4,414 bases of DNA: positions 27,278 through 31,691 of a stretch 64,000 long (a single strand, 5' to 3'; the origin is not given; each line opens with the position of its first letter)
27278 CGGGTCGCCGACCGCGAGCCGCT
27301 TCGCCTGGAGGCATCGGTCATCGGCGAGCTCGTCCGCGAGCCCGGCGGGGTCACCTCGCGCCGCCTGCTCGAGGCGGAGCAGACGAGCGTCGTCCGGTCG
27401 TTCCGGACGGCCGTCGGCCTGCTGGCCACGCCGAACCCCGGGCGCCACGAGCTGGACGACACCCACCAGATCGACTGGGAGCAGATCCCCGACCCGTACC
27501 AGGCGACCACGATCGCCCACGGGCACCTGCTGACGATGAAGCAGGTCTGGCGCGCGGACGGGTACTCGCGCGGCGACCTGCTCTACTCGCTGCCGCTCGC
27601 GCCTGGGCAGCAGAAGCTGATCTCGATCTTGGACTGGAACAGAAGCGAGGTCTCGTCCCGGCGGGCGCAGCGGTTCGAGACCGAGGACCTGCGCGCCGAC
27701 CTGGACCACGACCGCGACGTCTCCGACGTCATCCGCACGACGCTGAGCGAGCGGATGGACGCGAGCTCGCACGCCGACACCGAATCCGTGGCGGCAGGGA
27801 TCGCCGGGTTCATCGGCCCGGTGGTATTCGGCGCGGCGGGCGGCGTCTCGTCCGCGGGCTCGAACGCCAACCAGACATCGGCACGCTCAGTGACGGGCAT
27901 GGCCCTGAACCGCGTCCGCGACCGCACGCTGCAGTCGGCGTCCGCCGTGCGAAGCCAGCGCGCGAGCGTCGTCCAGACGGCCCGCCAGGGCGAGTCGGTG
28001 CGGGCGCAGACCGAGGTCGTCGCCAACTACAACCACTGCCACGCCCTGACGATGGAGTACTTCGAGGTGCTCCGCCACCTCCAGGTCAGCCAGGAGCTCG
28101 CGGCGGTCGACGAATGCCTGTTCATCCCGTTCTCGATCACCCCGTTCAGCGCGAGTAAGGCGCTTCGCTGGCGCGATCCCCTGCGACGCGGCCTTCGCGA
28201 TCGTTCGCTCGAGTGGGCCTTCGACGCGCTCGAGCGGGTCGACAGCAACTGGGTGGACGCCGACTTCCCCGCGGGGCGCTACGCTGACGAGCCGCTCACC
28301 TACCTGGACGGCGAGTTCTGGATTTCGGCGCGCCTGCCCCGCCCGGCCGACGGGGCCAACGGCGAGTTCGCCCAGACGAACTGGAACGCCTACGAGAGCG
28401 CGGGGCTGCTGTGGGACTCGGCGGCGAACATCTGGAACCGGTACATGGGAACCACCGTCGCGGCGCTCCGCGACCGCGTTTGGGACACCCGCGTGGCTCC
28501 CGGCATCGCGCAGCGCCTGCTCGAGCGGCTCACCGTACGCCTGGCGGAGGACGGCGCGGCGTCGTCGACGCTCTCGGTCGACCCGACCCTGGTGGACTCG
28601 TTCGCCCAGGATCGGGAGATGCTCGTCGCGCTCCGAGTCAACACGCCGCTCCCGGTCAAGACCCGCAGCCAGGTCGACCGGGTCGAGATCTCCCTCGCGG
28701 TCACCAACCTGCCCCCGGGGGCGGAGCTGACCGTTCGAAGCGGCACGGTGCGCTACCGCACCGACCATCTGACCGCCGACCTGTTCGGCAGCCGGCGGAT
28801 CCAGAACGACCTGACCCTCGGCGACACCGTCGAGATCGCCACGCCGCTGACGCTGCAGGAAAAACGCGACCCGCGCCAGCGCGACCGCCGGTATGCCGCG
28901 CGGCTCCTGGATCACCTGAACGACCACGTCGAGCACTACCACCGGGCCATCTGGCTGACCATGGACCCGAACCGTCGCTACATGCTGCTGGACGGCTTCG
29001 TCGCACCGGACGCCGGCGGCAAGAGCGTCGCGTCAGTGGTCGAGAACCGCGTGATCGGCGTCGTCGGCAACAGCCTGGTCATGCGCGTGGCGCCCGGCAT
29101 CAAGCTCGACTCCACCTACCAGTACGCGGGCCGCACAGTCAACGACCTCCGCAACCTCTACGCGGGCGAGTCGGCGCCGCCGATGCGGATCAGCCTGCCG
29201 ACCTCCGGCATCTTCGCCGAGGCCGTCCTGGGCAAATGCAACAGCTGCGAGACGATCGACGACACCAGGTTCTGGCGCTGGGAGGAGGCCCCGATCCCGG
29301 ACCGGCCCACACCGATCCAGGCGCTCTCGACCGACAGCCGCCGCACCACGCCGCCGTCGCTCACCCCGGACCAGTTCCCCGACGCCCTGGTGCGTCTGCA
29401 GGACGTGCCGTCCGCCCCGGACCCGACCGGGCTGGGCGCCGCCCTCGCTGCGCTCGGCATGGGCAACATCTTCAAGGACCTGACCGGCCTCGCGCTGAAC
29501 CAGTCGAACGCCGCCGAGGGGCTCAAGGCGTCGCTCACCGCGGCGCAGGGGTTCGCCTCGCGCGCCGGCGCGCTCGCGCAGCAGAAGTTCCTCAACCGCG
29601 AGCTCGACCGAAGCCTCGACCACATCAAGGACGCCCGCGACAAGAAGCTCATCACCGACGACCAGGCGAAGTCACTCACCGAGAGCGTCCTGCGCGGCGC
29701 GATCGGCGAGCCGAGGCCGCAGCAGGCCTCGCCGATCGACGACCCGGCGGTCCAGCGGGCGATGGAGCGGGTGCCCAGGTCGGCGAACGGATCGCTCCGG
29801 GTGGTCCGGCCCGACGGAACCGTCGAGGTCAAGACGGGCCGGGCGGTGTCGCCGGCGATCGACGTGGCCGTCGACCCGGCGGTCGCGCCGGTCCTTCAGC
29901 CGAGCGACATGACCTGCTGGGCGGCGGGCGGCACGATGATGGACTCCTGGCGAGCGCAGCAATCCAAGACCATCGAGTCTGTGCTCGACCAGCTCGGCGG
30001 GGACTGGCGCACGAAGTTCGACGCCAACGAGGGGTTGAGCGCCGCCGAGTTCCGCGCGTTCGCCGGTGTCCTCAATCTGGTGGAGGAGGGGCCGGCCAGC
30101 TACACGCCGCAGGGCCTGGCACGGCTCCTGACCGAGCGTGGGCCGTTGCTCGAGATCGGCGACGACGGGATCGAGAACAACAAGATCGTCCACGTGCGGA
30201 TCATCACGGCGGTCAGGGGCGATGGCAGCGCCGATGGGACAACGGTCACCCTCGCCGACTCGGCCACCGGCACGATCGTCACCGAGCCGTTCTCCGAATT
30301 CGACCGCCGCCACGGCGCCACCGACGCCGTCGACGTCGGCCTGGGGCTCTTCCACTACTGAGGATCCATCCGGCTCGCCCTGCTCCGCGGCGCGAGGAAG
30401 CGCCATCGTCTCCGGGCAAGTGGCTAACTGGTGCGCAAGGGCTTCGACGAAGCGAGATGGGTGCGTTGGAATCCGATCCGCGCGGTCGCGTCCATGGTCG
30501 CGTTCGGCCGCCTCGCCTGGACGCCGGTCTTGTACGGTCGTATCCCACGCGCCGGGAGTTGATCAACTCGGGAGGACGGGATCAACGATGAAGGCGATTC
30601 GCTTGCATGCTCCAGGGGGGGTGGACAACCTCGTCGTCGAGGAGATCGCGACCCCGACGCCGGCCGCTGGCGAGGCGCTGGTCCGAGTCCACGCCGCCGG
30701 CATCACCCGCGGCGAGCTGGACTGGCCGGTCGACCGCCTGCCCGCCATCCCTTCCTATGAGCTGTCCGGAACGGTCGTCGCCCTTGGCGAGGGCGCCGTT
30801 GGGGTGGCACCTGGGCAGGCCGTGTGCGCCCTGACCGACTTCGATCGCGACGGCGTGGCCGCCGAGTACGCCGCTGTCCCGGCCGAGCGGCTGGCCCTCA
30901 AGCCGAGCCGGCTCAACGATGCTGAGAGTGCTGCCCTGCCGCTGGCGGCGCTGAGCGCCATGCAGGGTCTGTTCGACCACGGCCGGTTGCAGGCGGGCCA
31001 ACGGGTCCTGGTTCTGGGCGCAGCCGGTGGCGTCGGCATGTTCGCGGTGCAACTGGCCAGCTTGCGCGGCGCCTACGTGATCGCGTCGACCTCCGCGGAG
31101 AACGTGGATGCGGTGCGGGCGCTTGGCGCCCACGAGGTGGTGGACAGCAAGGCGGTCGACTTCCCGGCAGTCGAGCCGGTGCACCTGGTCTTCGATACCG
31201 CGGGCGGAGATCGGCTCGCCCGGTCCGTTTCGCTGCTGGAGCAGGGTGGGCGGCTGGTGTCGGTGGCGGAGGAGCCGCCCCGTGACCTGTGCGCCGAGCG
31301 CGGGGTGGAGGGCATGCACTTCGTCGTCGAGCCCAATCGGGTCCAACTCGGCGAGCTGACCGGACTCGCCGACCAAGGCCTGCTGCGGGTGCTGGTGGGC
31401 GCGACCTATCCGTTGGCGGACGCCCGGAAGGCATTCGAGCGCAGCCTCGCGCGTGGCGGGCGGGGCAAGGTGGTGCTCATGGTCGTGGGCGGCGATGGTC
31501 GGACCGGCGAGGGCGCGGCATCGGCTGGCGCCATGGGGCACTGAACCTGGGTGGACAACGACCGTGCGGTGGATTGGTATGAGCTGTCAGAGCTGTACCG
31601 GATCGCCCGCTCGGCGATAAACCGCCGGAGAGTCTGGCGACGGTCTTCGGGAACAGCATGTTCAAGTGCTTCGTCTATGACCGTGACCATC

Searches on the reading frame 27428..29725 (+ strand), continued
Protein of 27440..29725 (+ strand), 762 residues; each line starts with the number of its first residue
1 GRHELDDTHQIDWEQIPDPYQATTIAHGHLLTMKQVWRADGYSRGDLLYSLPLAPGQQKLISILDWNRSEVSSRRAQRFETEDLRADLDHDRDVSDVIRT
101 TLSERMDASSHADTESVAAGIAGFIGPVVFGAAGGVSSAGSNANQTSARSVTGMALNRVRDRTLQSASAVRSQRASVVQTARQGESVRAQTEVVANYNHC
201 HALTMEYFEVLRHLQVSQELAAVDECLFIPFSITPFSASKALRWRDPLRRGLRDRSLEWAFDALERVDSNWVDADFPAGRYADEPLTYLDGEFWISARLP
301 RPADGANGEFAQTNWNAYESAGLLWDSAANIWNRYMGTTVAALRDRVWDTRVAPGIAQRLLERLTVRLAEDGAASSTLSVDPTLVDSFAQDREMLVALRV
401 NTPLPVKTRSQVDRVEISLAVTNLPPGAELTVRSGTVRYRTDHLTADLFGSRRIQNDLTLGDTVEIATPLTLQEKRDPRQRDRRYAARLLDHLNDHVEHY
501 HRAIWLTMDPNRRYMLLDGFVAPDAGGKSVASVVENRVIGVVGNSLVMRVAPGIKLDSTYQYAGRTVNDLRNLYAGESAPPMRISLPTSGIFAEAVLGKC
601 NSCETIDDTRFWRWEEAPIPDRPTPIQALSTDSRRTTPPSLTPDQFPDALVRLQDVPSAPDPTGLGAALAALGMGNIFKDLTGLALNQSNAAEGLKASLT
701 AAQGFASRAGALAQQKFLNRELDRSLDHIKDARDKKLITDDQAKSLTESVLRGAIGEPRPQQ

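Call 82: search_protein_families(library=pfam, max_evalue=0.01, proteins=[P0184, P0189, P0209, P0245, P0230])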
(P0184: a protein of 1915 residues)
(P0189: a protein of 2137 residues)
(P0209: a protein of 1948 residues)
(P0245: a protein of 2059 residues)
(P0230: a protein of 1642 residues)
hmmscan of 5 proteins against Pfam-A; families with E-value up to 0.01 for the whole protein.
P0184 (1915 aa): 2 families
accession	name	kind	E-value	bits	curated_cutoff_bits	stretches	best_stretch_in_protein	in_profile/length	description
PF12385.14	Peptidase_C70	-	5.1e-22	78.7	19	1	1386-1526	12-141/141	Papain-like cysteine protease AvrRpt2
PF13354.11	Beta-lactamase2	-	0.00063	19.6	22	1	1618-1824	12-167/214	Beta-lactamase enzyme family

P0189 (2137 aa): 1 family
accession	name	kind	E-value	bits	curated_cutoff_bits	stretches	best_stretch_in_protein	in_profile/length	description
PF12385.14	Peptidase_C70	-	1.1e-17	64.7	19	1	1418-1567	7-138/141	Papain-like cysteine protease AvrRpt2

P0209 (1948 aa): 2 families
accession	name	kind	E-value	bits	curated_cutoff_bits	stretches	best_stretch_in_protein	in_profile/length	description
PF12385.14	Peptidase_C70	-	7e-24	84.8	19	1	1229-1377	7-140/141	Papain-like cysteine protease AvrRpt2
PF19193.6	Tectonin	-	1e-06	28.8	30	0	1690-1769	104-181/216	Tectonin domain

P0245 (2059 aa): 2 families
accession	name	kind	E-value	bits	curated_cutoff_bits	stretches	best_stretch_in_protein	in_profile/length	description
PF12385.14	Peptidase_C70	-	4.5e-12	46.5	19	1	1327-1481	6-128/141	Papain-like cysteine protease AvrRpt2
PF12836.13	HHH_3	-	4.6e-08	33.5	27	1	4-47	5-48/65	Helix-hairpin-helix motif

P0230 (1642 aa): 1 family
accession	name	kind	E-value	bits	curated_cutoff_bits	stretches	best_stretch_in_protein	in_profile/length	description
PF12385.14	Peptidase_C70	-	2.8e-13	50.4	19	1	936-1080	14-140/141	Papain-like cysteine protease AvrRpt2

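Call 83: search_dna_similar(query=window:27440-29725:+, collection=phages, mode=protein, max_rows=10)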
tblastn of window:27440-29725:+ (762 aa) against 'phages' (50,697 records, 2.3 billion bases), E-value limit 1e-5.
Records with a match: 1; places in all: 1; records where one place covers at least 80% of the query: 1.
Best place of each record, by identity: <60% 1.
By first word of the organism name: Bacteriophage 1.
By host as written in the record: - 1.
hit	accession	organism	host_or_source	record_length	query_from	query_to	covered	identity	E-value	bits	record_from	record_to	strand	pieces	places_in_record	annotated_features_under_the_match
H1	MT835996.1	Bacteriophage sp.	human fecal samples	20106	1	751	99%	32.0%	7e-83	295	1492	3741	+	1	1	record has no annotation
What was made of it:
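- On Phage structural / tail-associated lysin: Only 1 of 50,697 phage records matches (call 83).
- One '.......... Bacteriophage sp.' contig carries a member (call 83).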

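Call 84: search_dna_similar(query=window:27440-29725:+, collection=plasmids, mode=protein, max_rows=25)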
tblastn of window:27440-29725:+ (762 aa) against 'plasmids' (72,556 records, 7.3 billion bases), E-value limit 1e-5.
Records with a match: 33; places in all: 34; records where one place covers at least 80% of the query: 2.
Best place of each record, by identity: <60% 33.
By first word of the organism name: Streptomyces 18; Ralstonia 3; Haladaptatus 2; Ruegeria 2; Novosphingobium 2; Caballeronia 1; Psychrobacter 1; Polaromonas 1; Embleya 1; Bacillus 1; and 1 more.
By predicted mobility (MOB-suite, as given by PLSDB): non-mobilizable 25; mobilizable 6; conjugative 2.
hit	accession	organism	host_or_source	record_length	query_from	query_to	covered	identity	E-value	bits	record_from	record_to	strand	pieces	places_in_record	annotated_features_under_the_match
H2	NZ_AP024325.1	Caballeronia sp. NK8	-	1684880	2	717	94%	39.3%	2e-123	415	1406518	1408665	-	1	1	none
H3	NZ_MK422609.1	Psychrobacter sp. DAB_AL32B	guano of little auks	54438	2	751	98%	30.5%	2e-84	301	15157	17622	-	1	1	OmpA family protein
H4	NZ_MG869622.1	Polaromonas sp. H8N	Hansbreen Glacier, Spitsbergen, surface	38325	11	684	60%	34.3%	1e-26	219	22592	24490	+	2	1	hypothetical protein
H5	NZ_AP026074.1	Streptomyces nigrescens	-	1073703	30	680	55%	35.5%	2e-20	205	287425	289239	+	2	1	none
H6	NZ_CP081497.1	Streptomyces sp. BHT-5-2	whole organism,plant soil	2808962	30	692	57%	34.5%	8e-21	200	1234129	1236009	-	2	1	none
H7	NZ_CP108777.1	Embleya sp. NBC_00896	-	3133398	26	757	65%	30.1%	2e-16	175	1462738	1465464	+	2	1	none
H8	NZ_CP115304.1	Bacillus tropicus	Tryonyx sinensis (Chinese soft-shell ...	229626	18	714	62%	31.3%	2e-18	197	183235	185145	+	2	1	hypothetical protein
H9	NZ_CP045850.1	Streptomyces clavuligerus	pure culture single spore ...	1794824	26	717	59%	31.1%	9e-18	184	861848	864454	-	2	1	none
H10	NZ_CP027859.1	Streptomyces clavuligerus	Cell culture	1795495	26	717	59%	31.1%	9e-18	184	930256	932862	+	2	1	none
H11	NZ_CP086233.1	Streptomyces clavuligerus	whole organism,soil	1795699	26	717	59%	31.1%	9e-18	184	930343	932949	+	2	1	none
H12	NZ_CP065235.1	Streptomyces clavuligerus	cell culture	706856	26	717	59%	31.1%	1e-17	184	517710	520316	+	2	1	hypothetical protein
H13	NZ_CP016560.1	Streptomyces clavuligerus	-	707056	26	717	59%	31.1%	1e-17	184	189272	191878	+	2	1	hypothetical protein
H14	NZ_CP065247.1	Streptomyces clavuligerus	cell culture,lab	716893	26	717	59%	31.1%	1e-17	184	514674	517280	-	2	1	hypothetical protein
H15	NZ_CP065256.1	Streptomyces clavuligerus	cell culture,lab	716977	26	717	59%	31.1%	1e-17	184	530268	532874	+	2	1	hypothetical protein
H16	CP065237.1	Streptomyces clavuligerus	cell culture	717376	26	717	59%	31.1%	1e-17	184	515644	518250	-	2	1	hypothetical protein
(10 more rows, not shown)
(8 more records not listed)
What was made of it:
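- Plasmid copies include copies on haloarchaeal (Haladaptatus) plasmids (call 84).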

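Call 85: find_related_loci(query=A5, collection=viral_contigs, flank=10000)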
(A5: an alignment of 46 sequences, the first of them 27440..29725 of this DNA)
Query A5 (762 aa) in viral_contigs; peptide patterns used: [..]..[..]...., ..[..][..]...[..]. (x = any residue, [..] = any of these).
13 stretches matched a pattern, but none encodes a relative of the query by tblastn (E <= 1e-3).
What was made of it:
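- On Phage structural / tail-associated lysin: IMG/VR gave none (call 85).
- There are no relatives in IMG/VR (call 85).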

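Call 86: get_annotated_region(hit=H3, flank=8000)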
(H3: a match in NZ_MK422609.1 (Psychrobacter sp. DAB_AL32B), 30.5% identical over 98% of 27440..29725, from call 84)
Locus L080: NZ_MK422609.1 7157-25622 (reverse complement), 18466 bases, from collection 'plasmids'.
description: Psychrobacter sp. DAB_AL32B plasmid pP32BP2, complete sequence
organism: Psychrobacter sp. DAB_AL32B (NCBI taxid 1028414)
taxonomy: Bacteria; Pseudomonadota; Gammaproteobacteria; Moraxellales; Moraxellaceae; Psychrobacter; Psychrobacter sp. DAB AL32B
host: -; source: guano of little auks; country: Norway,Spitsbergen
typing (MOB-suite, as given by PLSDB): non-mobilizable
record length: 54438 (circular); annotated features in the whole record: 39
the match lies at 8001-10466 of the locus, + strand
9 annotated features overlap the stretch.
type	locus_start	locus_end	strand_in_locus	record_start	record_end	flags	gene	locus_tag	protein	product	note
CDS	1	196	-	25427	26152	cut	-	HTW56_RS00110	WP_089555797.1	fimbria/pilus periplasmic chaperone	GO:0071555 - cell wall organization [Evidence IEA]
CDS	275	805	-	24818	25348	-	-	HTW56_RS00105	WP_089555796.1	fimbrial protein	GO:0007155 - cell adhesion [Evidence IEA]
CDS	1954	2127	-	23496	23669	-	-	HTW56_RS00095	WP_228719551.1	helix-turn-helix domain-containing protein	-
CDS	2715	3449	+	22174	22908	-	-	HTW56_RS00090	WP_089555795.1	hypothetical protein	-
CDS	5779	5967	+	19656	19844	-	-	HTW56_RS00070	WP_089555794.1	DUF1643 domain-containing protein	-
CDS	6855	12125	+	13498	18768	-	-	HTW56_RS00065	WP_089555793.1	OmpA family protein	-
CDS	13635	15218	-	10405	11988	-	-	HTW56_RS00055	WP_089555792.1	Fic family protein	-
CDS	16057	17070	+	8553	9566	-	-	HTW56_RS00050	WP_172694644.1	glycosyltransferase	-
CDS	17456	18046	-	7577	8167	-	-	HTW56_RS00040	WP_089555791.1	recombinase family protein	GO:0006310 - DNA recombination [Evidence IEA]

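Call 87: get_annotated_region(hit=H8, flank=8000)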
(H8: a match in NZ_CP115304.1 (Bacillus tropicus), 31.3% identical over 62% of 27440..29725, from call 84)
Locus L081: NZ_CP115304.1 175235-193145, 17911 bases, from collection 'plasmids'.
description: Bacillus tropicus strain JMT105-2 plasmid JMTpXO, complete sequence
organism: Bacillus tropicus (NCBI taxid 2026188)
taxonomy: Bacteria; Bacillota; Bacilli; Bacillales; Bacillaceae; Bacillus; Bacillus tropicus
host: -; source: Tryonyx sinensis (Chinese soft-shell turtle),spleen; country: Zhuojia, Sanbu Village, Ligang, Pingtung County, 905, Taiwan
typing (MOB-suite, as given by PLSDB): non-mobilizable; replicon rep_cluster_125; mating-pair formation MPF_T
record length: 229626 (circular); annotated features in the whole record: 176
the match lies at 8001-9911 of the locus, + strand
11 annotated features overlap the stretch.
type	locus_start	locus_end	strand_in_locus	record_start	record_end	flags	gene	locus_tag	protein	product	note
CDS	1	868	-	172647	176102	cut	-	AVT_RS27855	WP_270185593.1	SIR2 family protein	-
CDS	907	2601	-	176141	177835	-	-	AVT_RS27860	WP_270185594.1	helix-turn-helix transcriptional regulator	-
CDS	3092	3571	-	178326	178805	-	-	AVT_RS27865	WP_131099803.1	CPBP family intramembrane glutamic endopeptidase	GO:0071586 - CAAX-box protein processing [Evidence IEA]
CDS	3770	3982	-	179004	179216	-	-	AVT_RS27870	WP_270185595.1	hypothetical protein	-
CDS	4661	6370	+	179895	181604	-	-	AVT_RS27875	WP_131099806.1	hypothetical protein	-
CDS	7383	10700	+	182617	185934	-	-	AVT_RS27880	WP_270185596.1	hypothetical protein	-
CDS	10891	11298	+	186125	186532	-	-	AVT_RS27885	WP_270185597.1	hypothetical protein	-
CDS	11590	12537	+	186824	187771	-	-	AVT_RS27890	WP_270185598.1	site-specific integrase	GO:0015074 - DNA integration [Evidence IEA]; GO:0006310 - DNA recombination [Evidence IEA]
CDS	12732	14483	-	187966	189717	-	-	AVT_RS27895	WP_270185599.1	ATP-dependent helicase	-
CDS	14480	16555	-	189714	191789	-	-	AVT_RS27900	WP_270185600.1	AAA family ATPase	-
CDS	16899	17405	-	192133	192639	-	-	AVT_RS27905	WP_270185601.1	hypothetical protein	-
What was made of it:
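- The Bacillus tropicus plasmid copy lies near SIR2, helicase and AAA-ATPase genes (call 87).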

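Call 96: get_annotated_region(hit=H1, flank=20000)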
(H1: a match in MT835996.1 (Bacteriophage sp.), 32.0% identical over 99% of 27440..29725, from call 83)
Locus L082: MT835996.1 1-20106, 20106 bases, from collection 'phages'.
description: UNVERIFIED: Bacteriophage sp. clone scaffold_1163 genomic sequence.
organism: Bacteriophage sp. (NCBI taxid 38018)
taxonomy: Viruses
host: -; source: human fecal samples; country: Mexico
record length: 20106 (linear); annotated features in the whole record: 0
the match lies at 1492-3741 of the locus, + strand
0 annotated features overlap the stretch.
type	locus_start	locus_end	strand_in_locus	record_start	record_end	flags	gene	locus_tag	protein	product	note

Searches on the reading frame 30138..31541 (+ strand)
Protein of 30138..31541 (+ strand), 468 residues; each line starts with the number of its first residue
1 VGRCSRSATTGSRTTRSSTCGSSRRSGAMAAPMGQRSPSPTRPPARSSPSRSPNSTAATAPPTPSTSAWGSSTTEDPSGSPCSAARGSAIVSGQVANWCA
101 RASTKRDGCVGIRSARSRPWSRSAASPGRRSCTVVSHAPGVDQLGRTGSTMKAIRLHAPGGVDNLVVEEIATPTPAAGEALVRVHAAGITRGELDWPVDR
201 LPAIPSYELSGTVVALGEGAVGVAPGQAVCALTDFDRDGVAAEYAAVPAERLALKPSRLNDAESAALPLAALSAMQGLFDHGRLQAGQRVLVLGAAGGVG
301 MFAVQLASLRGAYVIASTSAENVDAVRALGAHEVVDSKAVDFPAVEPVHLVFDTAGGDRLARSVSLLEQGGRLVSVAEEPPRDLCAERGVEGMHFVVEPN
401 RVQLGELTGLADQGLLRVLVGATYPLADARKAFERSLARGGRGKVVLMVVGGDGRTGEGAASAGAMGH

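Call 10: search_protein_families(library=pfam, proteins=[window:30138-31541:+], max_evalue=0.01)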
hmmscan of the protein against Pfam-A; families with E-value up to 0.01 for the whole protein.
window:30138-31541:+ (468 aa): 3 families
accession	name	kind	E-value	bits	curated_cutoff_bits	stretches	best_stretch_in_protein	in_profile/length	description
PF13602.12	ADH_zinc_N_2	-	1.4e-20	75.1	27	1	329-447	1-134/134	Zinc-binding dehydrogenase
PF00107.32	ADH_zinc_N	-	3.8e-13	50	31.8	1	298-377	1-89/129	Zinc-binding dehydrogenase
PF08240.17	ADH_N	-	1.4e-09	38.6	23.5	1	177-256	2-103/104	Alcohol dehydrogenase GroES-like domain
